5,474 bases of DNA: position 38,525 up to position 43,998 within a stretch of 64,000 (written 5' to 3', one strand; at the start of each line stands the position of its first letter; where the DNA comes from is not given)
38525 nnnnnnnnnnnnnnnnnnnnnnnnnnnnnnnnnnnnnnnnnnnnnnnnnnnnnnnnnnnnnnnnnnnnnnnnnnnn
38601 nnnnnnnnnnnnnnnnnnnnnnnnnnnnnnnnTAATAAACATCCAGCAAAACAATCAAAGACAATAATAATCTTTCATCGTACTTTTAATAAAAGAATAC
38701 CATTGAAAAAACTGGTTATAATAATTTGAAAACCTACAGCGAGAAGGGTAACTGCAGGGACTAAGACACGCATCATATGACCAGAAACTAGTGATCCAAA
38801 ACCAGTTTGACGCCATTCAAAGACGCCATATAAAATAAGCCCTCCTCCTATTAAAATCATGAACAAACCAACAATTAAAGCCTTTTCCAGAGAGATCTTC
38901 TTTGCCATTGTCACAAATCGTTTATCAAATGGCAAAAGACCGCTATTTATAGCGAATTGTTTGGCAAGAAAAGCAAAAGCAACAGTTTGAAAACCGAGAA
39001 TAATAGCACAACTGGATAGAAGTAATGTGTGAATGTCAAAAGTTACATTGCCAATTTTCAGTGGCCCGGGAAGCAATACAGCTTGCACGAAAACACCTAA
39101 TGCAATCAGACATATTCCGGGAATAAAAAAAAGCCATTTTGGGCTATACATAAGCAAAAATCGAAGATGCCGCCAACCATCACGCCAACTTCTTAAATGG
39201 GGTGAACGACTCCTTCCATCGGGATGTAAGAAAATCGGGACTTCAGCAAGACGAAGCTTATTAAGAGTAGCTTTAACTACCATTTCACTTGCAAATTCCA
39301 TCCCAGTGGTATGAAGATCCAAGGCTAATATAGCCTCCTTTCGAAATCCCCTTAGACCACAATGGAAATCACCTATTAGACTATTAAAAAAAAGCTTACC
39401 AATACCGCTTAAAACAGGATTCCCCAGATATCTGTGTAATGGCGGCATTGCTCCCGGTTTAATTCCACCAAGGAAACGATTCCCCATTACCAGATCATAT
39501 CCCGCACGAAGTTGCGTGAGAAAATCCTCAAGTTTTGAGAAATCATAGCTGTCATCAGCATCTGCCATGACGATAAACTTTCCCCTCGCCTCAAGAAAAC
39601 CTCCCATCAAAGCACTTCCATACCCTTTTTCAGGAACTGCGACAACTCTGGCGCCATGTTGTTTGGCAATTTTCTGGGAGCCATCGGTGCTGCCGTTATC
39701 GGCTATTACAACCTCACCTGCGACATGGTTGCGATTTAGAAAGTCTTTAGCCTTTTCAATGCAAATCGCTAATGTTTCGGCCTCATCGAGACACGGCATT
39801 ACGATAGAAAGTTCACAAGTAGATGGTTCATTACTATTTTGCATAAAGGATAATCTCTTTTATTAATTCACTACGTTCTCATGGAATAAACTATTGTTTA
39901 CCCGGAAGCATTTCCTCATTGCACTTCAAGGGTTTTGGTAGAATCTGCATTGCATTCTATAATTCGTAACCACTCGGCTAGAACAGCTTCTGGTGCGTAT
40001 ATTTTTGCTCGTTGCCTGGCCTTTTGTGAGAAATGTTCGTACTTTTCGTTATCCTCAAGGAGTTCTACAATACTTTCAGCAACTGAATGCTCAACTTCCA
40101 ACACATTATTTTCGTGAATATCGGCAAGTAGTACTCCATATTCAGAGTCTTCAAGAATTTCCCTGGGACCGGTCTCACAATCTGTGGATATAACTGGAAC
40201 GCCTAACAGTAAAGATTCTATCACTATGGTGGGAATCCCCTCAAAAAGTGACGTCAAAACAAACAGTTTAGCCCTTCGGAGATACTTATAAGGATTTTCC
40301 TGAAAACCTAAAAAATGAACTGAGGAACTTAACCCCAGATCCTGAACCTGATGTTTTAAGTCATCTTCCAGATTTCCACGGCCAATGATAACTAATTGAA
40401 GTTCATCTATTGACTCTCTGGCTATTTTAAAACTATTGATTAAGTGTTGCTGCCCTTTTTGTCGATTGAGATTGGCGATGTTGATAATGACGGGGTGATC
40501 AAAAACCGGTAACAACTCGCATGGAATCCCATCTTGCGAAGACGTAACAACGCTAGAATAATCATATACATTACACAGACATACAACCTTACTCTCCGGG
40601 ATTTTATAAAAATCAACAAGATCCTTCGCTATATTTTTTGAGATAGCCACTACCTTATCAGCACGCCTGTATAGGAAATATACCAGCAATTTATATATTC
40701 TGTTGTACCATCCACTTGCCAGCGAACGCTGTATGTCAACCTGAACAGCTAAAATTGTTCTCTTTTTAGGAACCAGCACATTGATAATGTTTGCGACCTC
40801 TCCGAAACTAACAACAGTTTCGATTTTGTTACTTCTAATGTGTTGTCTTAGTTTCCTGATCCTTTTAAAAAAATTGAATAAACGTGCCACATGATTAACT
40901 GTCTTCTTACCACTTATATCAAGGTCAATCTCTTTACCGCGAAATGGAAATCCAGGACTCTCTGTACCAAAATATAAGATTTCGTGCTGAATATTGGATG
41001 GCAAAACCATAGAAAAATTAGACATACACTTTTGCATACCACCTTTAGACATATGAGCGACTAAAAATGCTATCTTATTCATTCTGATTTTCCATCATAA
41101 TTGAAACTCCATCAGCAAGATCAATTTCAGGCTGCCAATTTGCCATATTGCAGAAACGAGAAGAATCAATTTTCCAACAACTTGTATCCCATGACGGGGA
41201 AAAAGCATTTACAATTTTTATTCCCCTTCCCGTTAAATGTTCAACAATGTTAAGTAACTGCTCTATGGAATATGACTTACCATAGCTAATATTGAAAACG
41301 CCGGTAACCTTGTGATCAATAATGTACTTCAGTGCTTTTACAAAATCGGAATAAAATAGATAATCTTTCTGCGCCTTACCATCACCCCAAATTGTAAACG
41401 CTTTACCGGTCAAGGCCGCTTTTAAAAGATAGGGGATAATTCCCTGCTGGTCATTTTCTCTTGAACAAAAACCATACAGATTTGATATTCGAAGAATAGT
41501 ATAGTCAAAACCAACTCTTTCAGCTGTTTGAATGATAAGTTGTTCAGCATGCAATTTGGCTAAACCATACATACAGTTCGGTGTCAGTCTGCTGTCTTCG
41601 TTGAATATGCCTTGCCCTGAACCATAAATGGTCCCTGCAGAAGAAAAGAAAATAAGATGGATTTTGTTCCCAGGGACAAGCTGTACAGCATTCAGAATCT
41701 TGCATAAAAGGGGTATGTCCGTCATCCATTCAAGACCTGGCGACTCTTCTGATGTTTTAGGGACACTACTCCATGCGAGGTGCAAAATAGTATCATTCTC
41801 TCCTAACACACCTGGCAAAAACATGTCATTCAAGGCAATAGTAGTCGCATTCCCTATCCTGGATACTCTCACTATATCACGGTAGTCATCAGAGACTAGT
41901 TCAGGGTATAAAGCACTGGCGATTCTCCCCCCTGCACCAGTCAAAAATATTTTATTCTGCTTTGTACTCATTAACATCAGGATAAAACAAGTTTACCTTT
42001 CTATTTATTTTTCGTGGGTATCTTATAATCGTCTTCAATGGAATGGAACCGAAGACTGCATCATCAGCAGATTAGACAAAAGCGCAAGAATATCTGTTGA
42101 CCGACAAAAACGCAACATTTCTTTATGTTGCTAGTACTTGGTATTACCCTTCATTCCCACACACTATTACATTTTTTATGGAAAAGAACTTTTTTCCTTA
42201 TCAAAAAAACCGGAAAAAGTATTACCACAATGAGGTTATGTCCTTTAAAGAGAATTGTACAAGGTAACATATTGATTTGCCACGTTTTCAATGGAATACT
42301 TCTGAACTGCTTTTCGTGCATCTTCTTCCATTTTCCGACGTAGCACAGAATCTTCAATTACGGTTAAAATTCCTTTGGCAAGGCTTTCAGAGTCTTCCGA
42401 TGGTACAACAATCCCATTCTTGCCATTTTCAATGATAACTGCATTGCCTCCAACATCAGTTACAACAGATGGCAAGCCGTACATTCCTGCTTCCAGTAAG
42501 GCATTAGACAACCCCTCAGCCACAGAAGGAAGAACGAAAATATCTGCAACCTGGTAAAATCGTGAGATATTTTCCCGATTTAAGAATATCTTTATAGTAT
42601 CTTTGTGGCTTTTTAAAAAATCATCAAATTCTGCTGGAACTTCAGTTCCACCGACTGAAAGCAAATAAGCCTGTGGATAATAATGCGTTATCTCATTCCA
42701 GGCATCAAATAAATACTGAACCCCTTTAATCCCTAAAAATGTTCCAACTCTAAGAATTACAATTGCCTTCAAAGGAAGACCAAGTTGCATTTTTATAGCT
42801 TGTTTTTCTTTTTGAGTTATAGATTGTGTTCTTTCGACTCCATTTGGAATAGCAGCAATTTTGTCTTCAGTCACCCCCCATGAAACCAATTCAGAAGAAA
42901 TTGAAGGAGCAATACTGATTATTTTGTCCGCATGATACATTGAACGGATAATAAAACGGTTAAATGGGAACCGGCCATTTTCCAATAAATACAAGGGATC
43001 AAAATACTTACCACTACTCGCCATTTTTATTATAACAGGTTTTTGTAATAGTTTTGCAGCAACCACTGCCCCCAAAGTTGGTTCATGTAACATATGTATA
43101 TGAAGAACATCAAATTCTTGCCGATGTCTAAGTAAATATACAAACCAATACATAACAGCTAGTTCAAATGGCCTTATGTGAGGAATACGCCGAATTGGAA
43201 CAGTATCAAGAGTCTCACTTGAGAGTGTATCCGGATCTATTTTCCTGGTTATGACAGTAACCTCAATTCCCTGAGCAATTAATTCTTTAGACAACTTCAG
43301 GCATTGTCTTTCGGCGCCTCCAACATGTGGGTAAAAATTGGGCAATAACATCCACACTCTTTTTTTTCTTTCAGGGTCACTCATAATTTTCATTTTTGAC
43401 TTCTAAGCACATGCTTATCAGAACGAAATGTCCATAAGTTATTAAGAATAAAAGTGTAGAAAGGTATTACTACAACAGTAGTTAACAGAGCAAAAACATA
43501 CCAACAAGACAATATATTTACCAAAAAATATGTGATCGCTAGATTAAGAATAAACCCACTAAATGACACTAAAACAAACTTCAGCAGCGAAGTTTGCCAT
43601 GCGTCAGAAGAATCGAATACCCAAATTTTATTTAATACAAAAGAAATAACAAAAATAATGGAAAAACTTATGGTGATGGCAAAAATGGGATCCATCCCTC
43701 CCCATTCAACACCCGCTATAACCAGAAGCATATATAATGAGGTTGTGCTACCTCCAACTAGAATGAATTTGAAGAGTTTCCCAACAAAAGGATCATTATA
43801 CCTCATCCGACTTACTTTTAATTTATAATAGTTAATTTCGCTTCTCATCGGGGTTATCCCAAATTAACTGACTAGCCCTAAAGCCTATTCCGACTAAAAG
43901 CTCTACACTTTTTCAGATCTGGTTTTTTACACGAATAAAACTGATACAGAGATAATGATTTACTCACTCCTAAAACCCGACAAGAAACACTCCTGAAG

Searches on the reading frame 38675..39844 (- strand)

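Call 25: search_protein_families(library=pfam, proteins=[window:38675-39844:-], max_evalue=0.00001)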
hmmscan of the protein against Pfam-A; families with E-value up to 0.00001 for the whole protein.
window:38675-39844:- (389 aa): 1 family
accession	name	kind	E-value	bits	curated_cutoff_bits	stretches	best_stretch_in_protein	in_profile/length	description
PF00535.33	Glycos_transf_2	-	7.1e-27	94.8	23.3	1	13-172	1-164/168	Glycosyl transferase family 2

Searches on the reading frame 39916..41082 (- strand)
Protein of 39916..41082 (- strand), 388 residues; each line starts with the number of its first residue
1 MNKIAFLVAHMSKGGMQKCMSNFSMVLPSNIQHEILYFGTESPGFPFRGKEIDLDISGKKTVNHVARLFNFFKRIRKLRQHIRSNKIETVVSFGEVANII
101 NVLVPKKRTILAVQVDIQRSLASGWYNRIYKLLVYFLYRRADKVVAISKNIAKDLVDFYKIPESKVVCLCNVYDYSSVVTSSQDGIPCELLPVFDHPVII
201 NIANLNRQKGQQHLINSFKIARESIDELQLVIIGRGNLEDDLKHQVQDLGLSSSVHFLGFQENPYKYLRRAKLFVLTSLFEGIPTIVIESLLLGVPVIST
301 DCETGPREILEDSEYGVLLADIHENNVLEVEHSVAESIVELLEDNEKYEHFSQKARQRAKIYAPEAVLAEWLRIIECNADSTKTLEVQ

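Call 25: search_protein_families(library=pfam, proteins=[window:39916-41082:-], max_evalue=0.00001)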
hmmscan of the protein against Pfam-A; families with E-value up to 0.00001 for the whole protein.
window:39916-41082:- (388 aa): 5 families
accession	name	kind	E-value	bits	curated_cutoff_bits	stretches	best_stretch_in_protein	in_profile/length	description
PF00534.26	Glycos_transf_1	-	4.2e-34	118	26.4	1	195-358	14-172/172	Glycosyl transferases group 1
PF13692.12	Glyco_trans_1_4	-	6e-28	98.3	27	1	197-344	2-142/142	Glycosyl transferases group 1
PF13439.12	Glyco_transf_4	-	1.9e-09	38.2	28.5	1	14-174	2-167/170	Glycosyltransferase Family 4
PF13579.12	Glyco_trans_4_4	-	7.1e-07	30.1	29.7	1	67-171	52-157/158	Glycosyl transferase 4-like domain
PF20706.3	GT4-conflict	-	6.1e-06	25.9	26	1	138-350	144-363/385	Family 4 Glycosyltransferase in conflict systems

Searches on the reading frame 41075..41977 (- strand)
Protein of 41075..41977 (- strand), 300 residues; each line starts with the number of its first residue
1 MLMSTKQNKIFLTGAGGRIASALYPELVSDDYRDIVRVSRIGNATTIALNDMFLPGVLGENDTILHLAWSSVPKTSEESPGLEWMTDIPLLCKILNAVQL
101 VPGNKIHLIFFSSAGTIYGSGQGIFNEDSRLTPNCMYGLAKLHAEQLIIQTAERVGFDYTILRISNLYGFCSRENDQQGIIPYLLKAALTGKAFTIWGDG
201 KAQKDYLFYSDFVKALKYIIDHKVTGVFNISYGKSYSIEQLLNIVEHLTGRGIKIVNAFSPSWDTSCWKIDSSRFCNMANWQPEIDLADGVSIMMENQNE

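Call 25: search_protein_families(library=pfam, proteins=[window:41075-41977:-], max_evalue=0.00001)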
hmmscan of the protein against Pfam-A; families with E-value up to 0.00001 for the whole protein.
window:41075-41977:- (300 aa): 3 families
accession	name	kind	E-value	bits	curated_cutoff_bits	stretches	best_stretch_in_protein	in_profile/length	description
PF01370.27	Epimerase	-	1.6e-32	113.3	20.9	1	10-230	1-239/240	NAD dependent epimerase/dehydratase family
PF16363.11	GDP_Man_Dehyd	-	1.2e-23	84.6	27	1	62-251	77-268/332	GDP-mannose 4,6 dehydratase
PF04321.23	RmlD_sub_bind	-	1.3e-06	28.2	27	1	9-170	2-154/287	RmlD substrate binding domain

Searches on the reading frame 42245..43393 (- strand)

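Call 25: search_protein_families(library=pfam, proteins=[window:42245-43393:-], max_evalue=0.00001)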
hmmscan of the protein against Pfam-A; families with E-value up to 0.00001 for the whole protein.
window:42245-43393:- (382 aa): 5 families
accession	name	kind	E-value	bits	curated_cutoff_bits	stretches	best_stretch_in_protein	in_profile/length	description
PF00534.26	Glycos_transf_1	-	1.5e-28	99.9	26.4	1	197-361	2-171/172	Glycosyl transferases group 1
PF13692.12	Glyco_trans_1_4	-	3.8e-28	99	27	1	212-348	3-142/142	Glycosyl transferases group 1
PF13439.12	Glyco_transf_4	-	2.5e-22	80.2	28.5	1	24-187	1-167/170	Glycosyltransferase Family 4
PF13579.12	Glyco_trans_4_4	-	6.9e-16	59.4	29.7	1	25-185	1-158/158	Glycosyl transferase 4-like domain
PF13477.12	Glyco_trans_4_2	-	2.2e-06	28.3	23.4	1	31-160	13-137/139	Glycosyl transferase 4-like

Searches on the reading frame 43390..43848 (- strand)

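Call 25: search_protein_families(library=pfam, proteins=[window:43390-43848:-], max_evalue=0.00001)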
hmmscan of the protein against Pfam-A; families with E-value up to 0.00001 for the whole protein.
window:43390-43848:- (152 aa): 1 family
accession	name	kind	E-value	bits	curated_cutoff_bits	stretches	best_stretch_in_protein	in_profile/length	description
PF04138.20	GtrA_DPMS_TM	-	6.8e-19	68.6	26.1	1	27-141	1-117/117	GtrA/DPMS, transmembrane domain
